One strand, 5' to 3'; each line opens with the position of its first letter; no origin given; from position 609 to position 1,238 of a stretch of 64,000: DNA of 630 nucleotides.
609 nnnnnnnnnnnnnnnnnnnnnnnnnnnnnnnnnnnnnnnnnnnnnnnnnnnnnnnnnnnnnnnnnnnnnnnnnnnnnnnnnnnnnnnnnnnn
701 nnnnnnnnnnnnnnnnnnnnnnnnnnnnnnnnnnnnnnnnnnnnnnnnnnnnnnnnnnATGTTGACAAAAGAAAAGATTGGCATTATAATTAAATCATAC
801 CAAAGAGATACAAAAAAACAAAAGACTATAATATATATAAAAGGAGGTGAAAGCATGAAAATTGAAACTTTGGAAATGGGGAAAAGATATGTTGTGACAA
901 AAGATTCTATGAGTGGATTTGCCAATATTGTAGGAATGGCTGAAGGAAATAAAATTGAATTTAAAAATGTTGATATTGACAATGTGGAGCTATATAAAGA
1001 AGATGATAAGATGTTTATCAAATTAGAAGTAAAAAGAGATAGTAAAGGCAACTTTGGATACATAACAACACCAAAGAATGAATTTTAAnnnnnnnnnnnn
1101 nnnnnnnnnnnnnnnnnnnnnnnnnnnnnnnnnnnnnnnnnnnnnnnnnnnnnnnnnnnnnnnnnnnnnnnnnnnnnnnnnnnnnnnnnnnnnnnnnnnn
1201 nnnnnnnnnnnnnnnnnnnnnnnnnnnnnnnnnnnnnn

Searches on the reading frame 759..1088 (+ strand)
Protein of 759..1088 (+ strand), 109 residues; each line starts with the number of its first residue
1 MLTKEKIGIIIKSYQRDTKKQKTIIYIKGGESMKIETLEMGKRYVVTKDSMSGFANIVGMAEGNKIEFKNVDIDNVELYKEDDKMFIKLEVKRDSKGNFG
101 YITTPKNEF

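Call 88: search_protein_families(library=pfam, max_evalue=0.01, proteins=[window:759-1088:+])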
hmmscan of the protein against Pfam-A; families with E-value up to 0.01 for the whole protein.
window:759-1088:+ (109 aa): 1 family
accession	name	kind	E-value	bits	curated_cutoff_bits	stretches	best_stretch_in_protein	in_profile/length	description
PF04908.21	SH3BGR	-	0.0038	17.8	21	0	56-105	22-68/99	SH3-binding, glutamic acid-rich protein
